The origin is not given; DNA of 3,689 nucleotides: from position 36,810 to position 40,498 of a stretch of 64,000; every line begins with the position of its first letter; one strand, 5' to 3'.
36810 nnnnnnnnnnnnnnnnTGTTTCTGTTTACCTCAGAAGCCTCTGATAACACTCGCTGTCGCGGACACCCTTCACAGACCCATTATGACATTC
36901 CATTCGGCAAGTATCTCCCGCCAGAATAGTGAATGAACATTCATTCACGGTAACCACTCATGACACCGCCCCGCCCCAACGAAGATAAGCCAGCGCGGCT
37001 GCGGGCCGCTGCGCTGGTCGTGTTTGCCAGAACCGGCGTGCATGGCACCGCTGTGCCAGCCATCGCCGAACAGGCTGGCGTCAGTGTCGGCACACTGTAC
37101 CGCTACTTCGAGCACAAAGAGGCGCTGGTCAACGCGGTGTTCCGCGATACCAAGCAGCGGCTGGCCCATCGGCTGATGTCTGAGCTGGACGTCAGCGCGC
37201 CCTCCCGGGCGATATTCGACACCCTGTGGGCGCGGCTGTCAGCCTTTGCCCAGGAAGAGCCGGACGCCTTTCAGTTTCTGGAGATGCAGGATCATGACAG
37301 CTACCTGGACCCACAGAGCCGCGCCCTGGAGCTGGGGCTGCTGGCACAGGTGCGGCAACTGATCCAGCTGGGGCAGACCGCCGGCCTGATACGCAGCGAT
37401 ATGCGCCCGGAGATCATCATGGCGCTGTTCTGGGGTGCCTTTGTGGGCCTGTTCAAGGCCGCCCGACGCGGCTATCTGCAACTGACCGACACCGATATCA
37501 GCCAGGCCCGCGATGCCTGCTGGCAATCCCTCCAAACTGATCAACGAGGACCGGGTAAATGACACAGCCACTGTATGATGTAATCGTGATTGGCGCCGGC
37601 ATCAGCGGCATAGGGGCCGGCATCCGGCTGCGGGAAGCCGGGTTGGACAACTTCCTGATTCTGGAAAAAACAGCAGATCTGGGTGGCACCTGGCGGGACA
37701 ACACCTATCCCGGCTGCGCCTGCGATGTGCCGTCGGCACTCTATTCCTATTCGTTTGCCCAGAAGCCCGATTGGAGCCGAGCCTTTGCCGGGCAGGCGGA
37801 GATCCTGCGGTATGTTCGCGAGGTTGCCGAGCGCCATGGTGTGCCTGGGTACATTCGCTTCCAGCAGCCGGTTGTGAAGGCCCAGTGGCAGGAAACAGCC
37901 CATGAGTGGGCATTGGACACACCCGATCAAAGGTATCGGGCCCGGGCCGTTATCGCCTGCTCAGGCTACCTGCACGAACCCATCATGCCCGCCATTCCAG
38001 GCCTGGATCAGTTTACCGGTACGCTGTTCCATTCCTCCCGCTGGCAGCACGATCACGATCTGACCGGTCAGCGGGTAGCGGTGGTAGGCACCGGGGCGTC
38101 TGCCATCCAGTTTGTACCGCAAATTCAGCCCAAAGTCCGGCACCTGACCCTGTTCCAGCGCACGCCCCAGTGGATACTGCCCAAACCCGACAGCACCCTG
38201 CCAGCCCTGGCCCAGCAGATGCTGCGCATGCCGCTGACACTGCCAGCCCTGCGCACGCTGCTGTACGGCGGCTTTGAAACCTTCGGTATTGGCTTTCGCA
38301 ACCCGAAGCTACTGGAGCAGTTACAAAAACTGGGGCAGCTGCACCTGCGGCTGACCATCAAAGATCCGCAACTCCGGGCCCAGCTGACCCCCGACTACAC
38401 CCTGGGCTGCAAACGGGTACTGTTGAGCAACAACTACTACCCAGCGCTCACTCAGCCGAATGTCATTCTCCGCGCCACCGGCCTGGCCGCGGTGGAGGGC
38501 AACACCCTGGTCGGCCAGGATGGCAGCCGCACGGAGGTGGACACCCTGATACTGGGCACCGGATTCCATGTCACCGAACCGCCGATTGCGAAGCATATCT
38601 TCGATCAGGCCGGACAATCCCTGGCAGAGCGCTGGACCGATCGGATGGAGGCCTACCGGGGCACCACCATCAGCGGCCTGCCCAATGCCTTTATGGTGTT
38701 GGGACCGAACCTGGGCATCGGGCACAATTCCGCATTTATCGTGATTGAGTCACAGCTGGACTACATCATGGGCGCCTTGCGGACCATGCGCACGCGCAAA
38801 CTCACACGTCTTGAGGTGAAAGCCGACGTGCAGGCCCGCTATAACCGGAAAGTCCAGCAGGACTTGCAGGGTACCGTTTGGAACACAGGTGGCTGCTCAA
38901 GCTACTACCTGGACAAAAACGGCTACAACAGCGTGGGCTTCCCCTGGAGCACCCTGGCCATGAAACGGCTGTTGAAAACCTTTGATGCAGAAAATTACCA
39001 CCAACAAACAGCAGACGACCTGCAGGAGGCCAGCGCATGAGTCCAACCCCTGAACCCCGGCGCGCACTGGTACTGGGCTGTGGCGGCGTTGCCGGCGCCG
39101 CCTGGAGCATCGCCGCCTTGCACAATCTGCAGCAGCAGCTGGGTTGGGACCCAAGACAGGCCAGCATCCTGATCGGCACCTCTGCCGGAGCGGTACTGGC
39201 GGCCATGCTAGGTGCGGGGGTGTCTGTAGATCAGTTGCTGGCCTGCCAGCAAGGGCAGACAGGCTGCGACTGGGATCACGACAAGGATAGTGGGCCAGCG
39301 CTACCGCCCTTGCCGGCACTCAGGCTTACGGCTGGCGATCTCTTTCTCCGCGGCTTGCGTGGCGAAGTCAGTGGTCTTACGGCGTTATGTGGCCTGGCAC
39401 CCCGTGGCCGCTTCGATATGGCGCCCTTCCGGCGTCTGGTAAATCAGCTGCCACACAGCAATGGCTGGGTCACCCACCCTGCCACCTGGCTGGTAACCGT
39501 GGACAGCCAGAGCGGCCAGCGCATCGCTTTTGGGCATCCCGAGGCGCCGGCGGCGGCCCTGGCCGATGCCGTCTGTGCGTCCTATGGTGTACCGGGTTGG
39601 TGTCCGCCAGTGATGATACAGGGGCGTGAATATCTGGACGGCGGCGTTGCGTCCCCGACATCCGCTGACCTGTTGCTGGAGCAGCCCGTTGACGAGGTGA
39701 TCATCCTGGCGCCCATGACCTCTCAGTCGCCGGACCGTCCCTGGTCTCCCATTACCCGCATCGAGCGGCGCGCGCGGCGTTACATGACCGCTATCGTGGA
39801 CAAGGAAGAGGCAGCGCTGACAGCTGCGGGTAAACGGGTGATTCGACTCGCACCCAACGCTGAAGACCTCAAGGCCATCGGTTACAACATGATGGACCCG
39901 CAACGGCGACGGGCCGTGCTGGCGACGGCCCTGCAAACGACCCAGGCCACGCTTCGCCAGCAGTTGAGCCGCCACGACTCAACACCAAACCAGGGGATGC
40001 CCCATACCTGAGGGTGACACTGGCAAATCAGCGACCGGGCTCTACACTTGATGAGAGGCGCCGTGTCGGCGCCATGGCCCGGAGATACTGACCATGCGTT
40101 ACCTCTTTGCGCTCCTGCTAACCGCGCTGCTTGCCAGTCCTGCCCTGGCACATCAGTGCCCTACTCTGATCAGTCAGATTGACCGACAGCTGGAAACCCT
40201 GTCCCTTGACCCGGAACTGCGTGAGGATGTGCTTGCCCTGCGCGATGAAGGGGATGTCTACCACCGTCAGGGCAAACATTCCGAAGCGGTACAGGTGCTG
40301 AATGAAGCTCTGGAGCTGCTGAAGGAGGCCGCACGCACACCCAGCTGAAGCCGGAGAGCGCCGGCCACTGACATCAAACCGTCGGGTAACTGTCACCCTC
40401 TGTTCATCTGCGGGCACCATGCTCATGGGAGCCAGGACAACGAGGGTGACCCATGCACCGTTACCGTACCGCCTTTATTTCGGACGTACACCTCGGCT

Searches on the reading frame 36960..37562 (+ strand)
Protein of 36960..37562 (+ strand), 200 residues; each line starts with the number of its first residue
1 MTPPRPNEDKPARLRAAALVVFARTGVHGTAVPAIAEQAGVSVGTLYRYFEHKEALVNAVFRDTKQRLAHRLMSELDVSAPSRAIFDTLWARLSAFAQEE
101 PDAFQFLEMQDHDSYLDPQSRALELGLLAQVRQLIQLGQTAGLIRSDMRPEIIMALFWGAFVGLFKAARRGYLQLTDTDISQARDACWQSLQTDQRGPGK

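Call 10: search_protein_families(library=pfam, proteins=[window:36960-37562:+], max_evalue=0.001)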
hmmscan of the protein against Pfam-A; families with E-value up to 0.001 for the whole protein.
window:36960-37562:+ (200 aa): 4 families
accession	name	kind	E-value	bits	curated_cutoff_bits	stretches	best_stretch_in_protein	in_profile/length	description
PF16295.10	TetR_C_10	-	3.6e-18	66.6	28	1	61-191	1-130/132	Tetracyclin repressor-like, C-terminal domain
PF00440.29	TetR_N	-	1.5e-15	57.1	24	1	16-60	3-47/47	Bacterial regulatory proteins, tetR family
PF22604.1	TetR_HI_0893_C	-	2.9e-08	34.5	27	1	84-191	4-111/112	Tetracyclin repressor-like HI_0893, C-terminal domain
PF02796.21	HTH_7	-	0.00025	21.6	23.8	0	29-51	21-43/45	Helix-turn-helix domain of resolvase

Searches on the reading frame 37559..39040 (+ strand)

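Call 10: search_protein_families(library=pfam, proteins=[window:37559-39040:+], max_evalue=0.001)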
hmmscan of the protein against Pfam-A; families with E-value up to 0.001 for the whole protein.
window:37559-39040:+ (493 aa): 8 families
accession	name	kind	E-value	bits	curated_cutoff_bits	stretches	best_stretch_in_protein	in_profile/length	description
PF13738.12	Pyr_redox_3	-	1e-20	74.6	30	1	9-207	1-201/305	Pyridine nucleotide-disulphide oxidoreductase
PF00743.25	FMO-like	-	3e-18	66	22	1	8-209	4-222/532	Flavin-binding monooxygenase-like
PF07992.20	Pyr_redox_2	-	1.6e-13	51.2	26.1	1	6-223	1-194/291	Pyridine nucleotide-disulphide oxidoreductase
PF13450.12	NAD_binding_8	-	1.2e-10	41.9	21.9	1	10-74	1-63/68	NAD(P)-binding Rossmann-like domain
PF01266.30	DAO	-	4.3e-07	30.2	27.9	1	7-167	1-150/353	FAD dependent oxidoreductase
PF13434.12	Lys_Orn_oxgnase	-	9.9e-07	28.6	21.3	1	80-194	95-212/339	L-lysine 6-monooxygenase/L-ornithine 5-monooxygenase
PF00890.30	FAD_binding_2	-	2.5e-05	24.1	20.4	1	7-44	1-37/414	FAD binding domain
PF12831.13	FAD_oxidored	-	0.00038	20.3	27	1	7-45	1-38/416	FAD dependent oxidoreductase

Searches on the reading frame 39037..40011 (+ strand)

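Call 10: search_protein_families(library=pfam, proteins=[window:39037-40011:+], max_evalue=0.001)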
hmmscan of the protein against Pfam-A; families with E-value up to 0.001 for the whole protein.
window:39037-40011:+ (324 aa): 1 family
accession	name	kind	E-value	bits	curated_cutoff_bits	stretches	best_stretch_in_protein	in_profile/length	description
PF01734.28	Patatin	-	8.9e-14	52.6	27.7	1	11-213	1-190/191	Patatin-like phospholipase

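Call 53: search_protein_families(library=padloc, proteins=[window:39037-40011:+], max_evalue=0.001)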
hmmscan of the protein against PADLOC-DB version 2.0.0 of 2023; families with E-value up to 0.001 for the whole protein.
window:39037-40011:+ (324 aa): 2 families
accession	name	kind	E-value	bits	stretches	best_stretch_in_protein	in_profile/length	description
PDLC00758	Effector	-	1.3e-05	22.7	1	7-69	5-68/331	Phospholipase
PDLC00755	Effector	-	9.2e-05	19.7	1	6-69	9-72/311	Phospholipase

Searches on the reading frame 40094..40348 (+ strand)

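Call 10: search_protein_families(library=pfam, proteins=[window:40094-40348:+], max_evalue=0.001)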
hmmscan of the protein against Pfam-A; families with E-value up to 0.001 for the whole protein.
window:40094-40348:+ (84 aa): 4 families
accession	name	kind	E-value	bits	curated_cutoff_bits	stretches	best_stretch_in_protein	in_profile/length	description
PF13424.12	TPR_12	-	3.9e-06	27.4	30.1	1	40-78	39-77/77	Tetratricopeptide repeat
PF13414.12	TPR_11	-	2.9e-05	24.1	26.8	1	53-75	1-23/42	TPR repeat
PF07719.23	TPR_2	-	3.7e-05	24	27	1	47-77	2-32/34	Tetratricopeptide repeat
PF00515.34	TPR_1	-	0.00079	19.6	27.8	0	52-75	7-30/34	Tetratricopeptide repeat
